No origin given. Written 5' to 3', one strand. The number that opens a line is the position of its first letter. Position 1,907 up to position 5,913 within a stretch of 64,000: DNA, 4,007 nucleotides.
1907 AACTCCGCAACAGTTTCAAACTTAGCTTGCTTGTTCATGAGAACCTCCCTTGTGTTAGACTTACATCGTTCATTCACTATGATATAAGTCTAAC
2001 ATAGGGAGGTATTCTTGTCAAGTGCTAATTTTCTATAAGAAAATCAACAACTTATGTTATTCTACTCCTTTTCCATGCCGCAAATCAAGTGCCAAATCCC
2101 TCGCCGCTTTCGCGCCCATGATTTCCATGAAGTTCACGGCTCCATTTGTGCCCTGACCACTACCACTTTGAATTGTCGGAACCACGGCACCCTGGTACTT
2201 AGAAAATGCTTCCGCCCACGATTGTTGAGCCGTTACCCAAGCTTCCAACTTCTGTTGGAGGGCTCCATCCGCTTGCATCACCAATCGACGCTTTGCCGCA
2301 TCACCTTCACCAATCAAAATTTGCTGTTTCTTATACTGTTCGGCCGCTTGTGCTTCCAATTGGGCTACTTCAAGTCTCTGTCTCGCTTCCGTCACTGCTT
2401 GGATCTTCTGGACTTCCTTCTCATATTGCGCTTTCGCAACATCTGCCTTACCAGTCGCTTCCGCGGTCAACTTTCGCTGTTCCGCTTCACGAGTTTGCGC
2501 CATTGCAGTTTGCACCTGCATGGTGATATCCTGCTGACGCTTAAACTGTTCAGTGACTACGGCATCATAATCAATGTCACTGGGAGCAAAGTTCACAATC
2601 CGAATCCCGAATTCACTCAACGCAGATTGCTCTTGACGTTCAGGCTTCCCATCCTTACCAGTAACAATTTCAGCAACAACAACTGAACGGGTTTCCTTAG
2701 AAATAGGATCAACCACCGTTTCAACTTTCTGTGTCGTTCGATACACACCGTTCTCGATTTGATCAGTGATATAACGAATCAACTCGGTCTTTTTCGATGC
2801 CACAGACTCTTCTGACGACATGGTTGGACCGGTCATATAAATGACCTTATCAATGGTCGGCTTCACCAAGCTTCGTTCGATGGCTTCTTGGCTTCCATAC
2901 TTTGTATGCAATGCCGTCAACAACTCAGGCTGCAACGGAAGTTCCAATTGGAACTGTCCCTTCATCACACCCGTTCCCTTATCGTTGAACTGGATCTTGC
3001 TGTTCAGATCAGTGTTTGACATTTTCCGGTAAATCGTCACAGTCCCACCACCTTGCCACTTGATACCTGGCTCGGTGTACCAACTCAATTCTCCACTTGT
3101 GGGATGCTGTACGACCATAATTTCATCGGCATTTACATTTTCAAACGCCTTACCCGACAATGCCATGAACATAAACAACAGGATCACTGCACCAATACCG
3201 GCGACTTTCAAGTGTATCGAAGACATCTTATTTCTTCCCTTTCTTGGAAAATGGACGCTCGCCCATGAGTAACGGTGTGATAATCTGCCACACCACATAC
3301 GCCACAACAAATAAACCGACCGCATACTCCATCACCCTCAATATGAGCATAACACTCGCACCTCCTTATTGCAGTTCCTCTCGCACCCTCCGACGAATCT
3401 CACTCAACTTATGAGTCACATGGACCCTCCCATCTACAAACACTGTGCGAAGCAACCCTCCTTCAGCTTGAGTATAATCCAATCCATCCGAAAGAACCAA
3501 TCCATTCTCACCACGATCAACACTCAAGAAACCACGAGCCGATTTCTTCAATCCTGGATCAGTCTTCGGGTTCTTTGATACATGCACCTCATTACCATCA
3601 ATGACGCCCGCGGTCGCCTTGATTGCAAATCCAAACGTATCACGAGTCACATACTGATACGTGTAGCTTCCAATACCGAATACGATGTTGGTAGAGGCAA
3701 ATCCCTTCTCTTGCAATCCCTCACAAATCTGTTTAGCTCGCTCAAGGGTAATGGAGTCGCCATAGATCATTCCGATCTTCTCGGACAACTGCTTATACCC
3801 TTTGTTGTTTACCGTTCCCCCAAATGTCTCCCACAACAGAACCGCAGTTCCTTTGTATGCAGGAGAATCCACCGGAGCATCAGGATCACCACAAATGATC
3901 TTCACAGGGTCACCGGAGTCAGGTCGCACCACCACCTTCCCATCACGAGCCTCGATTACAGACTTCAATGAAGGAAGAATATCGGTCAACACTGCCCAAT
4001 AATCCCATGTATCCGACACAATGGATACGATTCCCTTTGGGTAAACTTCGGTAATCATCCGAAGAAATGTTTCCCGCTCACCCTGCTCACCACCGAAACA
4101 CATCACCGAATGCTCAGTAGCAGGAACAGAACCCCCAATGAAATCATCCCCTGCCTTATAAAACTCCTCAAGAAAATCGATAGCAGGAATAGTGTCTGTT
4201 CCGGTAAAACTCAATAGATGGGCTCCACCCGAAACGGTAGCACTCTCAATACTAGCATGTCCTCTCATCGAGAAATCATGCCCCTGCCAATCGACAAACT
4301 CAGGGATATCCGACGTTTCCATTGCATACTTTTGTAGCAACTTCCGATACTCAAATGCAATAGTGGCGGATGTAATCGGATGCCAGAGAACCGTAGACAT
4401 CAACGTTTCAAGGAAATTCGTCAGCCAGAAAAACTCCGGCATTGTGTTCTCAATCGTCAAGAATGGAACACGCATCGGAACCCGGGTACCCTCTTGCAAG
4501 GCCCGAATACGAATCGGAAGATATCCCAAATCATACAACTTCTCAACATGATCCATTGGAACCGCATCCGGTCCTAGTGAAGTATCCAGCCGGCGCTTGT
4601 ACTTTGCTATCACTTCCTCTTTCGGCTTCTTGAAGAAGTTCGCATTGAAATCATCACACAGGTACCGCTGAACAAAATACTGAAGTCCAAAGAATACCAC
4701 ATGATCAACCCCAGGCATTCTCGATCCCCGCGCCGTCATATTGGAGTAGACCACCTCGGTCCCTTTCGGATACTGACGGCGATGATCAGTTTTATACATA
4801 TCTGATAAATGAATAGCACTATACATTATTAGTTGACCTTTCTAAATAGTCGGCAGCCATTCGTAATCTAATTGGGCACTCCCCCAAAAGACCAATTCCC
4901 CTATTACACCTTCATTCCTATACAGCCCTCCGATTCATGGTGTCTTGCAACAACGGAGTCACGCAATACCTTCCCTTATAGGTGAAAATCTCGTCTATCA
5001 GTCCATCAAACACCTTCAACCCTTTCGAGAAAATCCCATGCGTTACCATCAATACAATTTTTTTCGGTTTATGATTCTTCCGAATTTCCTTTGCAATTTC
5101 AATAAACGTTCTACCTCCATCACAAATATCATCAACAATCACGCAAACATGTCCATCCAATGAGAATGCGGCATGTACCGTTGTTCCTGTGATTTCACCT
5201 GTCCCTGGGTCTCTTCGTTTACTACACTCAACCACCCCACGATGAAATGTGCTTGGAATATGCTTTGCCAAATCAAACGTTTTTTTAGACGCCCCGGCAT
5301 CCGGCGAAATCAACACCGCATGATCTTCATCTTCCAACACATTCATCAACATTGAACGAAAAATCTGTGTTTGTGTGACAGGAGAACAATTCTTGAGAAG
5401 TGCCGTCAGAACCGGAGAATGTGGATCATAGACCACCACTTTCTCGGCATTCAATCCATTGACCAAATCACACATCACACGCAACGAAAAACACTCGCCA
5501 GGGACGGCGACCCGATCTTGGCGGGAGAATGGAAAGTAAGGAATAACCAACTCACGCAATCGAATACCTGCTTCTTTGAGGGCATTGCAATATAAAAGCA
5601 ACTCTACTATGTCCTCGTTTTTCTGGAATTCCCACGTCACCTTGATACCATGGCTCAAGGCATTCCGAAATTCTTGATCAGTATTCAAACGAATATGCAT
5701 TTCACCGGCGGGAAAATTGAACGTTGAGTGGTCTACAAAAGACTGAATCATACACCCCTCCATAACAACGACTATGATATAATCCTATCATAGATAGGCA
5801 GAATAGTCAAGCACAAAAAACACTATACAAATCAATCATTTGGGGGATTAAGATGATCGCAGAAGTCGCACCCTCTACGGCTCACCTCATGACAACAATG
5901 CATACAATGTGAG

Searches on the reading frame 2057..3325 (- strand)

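Call 10: search_protein_families(library=pfam, proteins=[window:2057-3325:-], max_evalue=0.01)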
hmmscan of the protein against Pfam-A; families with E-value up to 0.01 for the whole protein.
window:2057-3325:- (422 aa): 1 family
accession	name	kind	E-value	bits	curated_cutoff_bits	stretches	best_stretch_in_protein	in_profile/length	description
PF01145.31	Band_7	-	2.9e-06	27.9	23.6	1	64-283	3-169/176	SPFH domain / Band 7 family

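Call 11: search_protein_families(library=phrogs, proteins=[window:2057-3325:-], max_evalue=0.001)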
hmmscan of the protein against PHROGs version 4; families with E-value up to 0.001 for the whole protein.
window:2057-3325:- (422 aa): 2 families
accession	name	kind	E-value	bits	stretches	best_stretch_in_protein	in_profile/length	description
phrog_11908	-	unknown function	9e-50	170.7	1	39-406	7-418/430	-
phrog_200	-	other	4e-09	37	2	38-194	79-241/379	lipoprotein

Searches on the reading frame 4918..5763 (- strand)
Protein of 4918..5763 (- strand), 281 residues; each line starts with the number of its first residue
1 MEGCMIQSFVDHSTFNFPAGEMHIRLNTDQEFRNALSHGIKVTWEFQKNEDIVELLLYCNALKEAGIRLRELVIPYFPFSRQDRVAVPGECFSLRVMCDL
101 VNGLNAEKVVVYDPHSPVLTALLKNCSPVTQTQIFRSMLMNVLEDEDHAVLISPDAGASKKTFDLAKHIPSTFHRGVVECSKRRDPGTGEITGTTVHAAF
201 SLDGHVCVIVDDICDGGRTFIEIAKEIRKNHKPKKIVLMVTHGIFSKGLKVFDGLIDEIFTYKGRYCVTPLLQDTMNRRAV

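Call 10: search_protein_families(library=pfam, proteins=[window:4918-5763:-], max_evalue=0.01)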
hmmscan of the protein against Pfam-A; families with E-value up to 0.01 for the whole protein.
window:4918-5763:- (281 aa): 3 families
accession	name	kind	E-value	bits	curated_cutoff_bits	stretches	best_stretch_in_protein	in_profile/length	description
PF13793.12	Pribosyltran_N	-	1.6e-10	41.3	25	1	11-101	26-113/117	N-terminal domain of ribose phosphate pyrophosphokinase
PF00156.33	Pribosyltran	-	2.4e-10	40.4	26.3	1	143-242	23-124/158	Phosphoribosyl transferase domain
PF14572.12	Pribosyl_synth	-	1.1e-05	25.8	27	1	202-258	81-138/184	Phosphoribosyl synthetase-associated domain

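Call 11: search_protein_families(library=phrogs, proteins=[window:4918-5763:-], max_evalue=0.001)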
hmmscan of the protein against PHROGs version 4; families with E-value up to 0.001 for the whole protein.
window:4918-5763:- (281 aa): 2 families
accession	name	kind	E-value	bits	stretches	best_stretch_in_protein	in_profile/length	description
phrog_619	-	other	1.3e-75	255.2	1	12-262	15-259/282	ribose-phosphate pyrophosphokinase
phrog_12872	-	other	3.9e-34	119.2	1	12-223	13-223/547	nicotinamide phosphoribosyl transferase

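Call 96: find_related_loci(query=A7, collection=viral_contigs, flank=4000)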
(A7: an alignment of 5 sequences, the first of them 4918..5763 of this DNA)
Query A7 (281 aa) in viral_contigs; peptide patterns used: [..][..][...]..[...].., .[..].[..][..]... (x = any residue, [..] = any of these).
80 stretches matched a pattern; 33 encode a relative of the query (tblastn E <= 1e-3); 33 distinct loci.
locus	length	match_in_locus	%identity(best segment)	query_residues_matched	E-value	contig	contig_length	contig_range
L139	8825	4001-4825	56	5-281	3e-93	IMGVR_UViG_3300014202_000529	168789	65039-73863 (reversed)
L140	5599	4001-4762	54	5-265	4e-79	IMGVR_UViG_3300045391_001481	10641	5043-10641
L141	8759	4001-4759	50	3-265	2e-74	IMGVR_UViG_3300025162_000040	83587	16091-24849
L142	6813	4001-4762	49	2-257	3e-71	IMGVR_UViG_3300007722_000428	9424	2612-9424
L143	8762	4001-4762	49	2-257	3e-71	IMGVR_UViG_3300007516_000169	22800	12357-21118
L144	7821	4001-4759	46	5-259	2e-68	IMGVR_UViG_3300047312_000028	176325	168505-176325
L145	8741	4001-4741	49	15-270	2e-68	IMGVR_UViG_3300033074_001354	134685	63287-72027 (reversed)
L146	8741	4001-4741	49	15-270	2e-68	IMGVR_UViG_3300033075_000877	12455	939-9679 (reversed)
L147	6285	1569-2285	47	13-265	2e-67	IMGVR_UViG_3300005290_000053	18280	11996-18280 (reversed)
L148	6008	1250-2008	49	5-260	8e-66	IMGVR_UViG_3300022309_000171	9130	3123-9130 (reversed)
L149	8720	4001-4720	48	15-265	3e-65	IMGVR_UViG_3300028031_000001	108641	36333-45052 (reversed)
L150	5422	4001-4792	47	2-259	5e-65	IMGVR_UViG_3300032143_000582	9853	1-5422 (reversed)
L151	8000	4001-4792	47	2-259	5e-65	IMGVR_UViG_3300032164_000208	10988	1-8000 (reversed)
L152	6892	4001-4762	46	5-259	2e-64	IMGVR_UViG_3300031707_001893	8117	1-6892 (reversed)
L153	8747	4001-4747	47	5-259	7e-64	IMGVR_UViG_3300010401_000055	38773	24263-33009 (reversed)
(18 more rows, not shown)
